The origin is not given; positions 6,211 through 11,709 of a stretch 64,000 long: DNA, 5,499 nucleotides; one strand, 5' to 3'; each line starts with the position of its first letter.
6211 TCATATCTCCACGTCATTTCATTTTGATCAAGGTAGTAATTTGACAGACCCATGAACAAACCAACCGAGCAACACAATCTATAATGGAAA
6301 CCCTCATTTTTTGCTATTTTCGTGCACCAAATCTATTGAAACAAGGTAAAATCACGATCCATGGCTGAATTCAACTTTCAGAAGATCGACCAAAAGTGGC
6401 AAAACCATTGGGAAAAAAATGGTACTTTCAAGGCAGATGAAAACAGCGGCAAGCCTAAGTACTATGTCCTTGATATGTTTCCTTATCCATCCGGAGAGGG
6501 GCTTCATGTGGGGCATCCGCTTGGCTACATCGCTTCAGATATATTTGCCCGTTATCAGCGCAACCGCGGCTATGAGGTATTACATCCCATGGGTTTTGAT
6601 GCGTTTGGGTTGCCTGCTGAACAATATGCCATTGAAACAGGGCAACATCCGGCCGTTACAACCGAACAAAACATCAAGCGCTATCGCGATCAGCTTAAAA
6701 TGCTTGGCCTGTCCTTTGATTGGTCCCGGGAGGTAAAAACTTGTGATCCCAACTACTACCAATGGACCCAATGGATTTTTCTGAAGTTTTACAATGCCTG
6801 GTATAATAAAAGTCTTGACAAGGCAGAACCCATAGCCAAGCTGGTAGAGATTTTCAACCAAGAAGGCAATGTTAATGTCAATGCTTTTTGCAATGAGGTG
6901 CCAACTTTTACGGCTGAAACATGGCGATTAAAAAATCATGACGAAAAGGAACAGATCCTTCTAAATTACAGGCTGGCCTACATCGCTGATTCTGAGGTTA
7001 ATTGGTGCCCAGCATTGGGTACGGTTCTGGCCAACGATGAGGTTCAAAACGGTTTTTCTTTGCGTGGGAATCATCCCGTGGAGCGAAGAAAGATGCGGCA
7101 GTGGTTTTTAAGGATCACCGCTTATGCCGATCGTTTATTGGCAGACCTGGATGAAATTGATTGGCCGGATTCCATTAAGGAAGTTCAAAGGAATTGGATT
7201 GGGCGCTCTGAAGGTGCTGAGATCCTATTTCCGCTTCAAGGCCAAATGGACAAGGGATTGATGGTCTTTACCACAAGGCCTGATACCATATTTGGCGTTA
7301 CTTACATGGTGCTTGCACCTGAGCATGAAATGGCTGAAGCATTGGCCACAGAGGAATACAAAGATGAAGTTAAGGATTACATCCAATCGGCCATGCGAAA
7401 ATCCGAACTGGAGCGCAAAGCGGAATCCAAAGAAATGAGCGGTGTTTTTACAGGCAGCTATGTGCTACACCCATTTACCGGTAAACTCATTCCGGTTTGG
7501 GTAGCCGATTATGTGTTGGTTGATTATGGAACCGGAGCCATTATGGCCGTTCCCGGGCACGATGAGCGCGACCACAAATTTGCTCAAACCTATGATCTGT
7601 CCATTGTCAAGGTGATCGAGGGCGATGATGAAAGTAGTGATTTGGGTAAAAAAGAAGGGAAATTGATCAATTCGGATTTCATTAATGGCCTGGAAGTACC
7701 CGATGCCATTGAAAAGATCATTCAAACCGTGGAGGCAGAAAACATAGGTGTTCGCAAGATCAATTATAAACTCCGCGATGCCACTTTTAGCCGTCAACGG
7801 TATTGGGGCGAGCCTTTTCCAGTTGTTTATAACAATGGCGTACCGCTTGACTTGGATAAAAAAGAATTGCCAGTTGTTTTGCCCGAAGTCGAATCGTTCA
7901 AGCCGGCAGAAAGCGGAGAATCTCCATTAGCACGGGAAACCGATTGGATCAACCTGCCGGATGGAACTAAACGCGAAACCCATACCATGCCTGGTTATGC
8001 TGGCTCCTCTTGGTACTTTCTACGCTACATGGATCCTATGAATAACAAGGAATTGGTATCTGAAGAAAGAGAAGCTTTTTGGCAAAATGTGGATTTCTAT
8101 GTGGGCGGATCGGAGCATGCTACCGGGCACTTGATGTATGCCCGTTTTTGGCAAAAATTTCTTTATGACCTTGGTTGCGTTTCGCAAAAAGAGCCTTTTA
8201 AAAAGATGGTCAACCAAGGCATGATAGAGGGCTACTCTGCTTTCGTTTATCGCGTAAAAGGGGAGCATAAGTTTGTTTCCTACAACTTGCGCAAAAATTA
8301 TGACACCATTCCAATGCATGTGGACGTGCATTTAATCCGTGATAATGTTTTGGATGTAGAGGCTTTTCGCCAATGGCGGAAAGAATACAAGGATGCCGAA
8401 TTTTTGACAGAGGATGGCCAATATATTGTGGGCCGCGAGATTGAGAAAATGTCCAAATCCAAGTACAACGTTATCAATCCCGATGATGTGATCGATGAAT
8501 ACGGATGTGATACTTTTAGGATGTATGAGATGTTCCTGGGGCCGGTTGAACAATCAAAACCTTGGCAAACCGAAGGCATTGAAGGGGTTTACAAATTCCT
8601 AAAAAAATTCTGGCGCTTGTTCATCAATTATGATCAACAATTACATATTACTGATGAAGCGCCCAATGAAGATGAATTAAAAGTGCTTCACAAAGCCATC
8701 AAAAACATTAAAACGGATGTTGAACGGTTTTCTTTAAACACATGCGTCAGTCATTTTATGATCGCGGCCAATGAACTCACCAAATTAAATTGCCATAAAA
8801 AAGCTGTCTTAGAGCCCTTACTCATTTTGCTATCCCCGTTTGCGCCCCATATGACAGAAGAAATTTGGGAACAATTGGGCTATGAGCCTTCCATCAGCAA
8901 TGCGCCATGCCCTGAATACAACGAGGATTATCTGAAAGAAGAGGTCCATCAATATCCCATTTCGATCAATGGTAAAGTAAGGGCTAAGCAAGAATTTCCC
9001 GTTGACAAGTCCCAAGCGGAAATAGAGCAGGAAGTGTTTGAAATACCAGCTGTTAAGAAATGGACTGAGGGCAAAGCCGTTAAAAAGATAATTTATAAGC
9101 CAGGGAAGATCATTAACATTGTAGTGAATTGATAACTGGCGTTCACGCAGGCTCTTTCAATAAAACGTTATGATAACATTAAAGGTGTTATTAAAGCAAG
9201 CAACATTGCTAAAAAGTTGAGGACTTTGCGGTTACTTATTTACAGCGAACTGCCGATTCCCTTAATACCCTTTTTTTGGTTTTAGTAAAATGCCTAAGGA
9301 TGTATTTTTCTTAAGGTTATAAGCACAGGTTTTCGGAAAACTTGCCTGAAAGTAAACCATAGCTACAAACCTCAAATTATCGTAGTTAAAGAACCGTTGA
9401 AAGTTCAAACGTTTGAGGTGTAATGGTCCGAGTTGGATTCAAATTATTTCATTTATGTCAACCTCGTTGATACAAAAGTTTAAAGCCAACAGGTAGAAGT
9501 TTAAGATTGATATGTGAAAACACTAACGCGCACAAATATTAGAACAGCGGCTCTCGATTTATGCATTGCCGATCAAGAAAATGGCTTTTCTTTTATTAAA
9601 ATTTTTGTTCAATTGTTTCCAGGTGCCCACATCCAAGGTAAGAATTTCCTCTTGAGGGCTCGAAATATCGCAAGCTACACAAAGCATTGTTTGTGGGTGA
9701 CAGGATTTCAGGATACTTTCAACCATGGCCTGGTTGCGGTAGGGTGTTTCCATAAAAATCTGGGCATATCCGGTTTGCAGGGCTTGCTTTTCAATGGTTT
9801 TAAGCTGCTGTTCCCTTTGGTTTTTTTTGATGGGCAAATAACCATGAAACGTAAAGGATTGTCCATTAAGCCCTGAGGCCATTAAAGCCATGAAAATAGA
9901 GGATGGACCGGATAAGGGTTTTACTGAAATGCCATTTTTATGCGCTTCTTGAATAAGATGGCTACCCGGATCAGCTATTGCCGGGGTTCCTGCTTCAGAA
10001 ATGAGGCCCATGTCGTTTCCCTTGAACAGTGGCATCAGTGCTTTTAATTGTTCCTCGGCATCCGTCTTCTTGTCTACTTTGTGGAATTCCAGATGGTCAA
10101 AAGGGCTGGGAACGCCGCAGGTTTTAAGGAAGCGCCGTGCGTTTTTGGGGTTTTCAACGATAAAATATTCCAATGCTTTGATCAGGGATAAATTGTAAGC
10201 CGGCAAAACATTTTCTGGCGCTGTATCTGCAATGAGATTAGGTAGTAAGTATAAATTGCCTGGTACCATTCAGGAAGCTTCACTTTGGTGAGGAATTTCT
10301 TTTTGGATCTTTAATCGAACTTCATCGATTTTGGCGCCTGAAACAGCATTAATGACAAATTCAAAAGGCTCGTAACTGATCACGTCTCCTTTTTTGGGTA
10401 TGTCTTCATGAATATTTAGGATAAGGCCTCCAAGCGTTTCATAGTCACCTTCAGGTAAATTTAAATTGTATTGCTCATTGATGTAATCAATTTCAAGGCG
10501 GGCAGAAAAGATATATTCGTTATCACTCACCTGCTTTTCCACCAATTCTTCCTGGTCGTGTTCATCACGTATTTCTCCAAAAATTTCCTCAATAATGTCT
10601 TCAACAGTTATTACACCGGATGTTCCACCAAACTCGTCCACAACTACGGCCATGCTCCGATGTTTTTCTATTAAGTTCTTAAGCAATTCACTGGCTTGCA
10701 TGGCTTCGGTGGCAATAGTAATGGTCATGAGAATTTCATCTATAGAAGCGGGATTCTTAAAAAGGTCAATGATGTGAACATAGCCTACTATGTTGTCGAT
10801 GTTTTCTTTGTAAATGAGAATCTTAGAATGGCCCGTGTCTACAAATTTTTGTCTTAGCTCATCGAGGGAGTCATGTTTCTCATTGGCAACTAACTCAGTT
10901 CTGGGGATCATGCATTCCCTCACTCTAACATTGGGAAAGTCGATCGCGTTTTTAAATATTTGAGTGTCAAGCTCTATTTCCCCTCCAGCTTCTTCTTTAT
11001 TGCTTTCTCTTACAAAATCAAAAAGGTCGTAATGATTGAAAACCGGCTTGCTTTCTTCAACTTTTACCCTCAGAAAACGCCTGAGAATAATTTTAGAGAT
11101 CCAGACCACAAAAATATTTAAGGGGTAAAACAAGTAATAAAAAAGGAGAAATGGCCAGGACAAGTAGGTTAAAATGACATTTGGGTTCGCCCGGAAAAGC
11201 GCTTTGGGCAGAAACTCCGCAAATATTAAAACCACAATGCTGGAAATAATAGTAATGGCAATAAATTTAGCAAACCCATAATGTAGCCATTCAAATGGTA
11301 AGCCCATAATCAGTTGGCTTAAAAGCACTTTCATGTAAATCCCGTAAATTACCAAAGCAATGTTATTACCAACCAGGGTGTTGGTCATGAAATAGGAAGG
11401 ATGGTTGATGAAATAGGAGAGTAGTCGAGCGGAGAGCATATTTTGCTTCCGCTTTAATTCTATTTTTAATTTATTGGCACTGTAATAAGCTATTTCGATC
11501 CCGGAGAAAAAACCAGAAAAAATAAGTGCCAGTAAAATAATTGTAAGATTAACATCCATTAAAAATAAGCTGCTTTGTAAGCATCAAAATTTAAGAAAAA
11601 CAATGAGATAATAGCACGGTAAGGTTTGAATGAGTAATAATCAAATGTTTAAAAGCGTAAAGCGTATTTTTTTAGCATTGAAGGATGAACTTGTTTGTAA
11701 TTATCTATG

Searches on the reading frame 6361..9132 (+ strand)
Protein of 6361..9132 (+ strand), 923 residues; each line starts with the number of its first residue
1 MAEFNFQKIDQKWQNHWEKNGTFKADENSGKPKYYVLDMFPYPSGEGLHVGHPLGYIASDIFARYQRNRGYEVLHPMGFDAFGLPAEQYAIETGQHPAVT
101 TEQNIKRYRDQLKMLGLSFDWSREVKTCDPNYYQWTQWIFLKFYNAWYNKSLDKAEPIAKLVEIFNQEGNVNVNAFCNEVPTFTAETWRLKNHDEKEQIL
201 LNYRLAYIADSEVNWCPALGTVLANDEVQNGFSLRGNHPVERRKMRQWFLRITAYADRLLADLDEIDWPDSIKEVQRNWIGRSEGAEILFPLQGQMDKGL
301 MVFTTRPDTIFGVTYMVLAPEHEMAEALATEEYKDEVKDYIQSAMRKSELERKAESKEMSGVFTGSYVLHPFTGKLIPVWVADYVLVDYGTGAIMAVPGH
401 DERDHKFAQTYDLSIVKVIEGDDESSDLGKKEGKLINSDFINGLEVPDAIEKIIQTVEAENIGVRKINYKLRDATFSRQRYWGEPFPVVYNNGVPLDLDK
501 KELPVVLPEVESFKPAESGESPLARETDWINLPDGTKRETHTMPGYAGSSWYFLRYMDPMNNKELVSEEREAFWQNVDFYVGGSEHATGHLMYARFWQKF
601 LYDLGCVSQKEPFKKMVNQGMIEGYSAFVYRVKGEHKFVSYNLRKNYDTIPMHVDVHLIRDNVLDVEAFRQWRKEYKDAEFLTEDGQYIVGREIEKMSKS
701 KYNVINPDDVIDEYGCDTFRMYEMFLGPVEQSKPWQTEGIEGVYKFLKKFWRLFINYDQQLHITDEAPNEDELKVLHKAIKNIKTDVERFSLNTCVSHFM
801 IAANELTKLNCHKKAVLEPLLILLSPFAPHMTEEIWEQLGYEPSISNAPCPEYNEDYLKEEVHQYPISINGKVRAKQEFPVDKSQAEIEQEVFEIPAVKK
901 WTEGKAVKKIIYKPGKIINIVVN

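Call 81: search_protein_families(library=pfam, proteins=[window:6361-9132:+], max_evalue=0.00001)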
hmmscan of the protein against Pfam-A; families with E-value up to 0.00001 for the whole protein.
window:6361-9132:+ (923 aa): 4 families
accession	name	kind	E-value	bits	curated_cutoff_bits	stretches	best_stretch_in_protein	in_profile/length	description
PF13603.12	tRNA-synt_1_2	-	5.7e-67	225.2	25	1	277-457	1-184/185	Leucyl-tRNA synthetase, editing domain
PF00133.28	tRNA-synt_1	-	2.1e-30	106.2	22.7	1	12-145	1-152/414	tRNA synthetases class I (I, L, M and V)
PF09334.17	tRNA-synt_1g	-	1.3e-22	80.5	20.1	1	39-145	6-109/391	tRNA synthetases class I (M)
PF08264.19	Anticodon_1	-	8.5e-19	68.3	25.1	1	773-884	5-143/148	Anticodon-binding domain of tRNA ligase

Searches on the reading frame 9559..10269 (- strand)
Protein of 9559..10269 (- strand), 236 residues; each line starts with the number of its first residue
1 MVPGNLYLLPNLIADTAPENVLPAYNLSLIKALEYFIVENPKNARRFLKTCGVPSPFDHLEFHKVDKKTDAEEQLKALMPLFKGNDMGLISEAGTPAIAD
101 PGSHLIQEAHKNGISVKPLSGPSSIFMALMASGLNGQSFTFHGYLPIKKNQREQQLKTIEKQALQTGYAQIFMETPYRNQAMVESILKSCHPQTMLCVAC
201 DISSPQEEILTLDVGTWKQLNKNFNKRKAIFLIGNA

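Call 81: search_protein_families(library=pfam, proteins=[window:9559-10269:-], max_evalue=0.00001)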
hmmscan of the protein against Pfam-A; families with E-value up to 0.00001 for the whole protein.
window:9559-10269:- (236 aa): 1 family
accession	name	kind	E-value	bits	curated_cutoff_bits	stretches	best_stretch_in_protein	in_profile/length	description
PF00590.25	TP_methylase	-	4.2e-09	37.1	27.8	1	70-212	63-206/212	Tetrapyrrole (Corrin/Porphyrin) Methylases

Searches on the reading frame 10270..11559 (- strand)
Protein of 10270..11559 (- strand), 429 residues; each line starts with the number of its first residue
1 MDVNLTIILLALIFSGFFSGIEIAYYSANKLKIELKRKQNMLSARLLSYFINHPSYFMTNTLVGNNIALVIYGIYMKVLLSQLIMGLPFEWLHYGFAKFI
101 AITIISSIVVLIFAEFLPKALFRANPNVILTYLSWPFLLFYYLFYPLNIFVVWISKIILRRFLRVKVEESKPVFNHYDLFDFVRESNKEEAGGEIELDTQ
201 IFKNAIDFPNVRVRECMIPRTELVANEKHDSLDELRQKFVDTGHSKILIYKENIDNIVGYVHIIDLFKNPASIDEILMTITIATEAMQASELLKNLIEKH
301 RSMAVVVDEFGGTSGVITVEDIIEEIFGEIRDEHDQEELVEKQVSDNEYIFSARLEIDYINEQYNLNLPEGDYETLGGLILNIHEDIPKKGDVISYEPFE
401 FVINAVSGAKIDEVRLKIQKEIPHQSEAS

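Call 81: search_protein_families(library=pfam, proteins=[window:10270-11559:-], max_evalue=0.00001)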
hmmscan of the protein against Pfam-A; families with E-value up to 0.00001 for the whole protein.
window:10270-11559:- (429 aa): 3 families
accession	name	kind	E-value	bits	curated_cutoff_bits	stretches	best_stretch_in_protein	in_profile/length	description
PF01595.25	CNNM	-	2e-34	119.3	28.4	1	7-194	2-176/181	Cyclin M transmembrane N-terminal domain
PF03471.22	CorC_HlyC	-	4.9e-22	78.2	27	1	343-419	2-80/81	Transporter associated domain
PF00571.33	CBS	-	3.1e-09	37.5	24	0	285-327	14-56/57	CBS domain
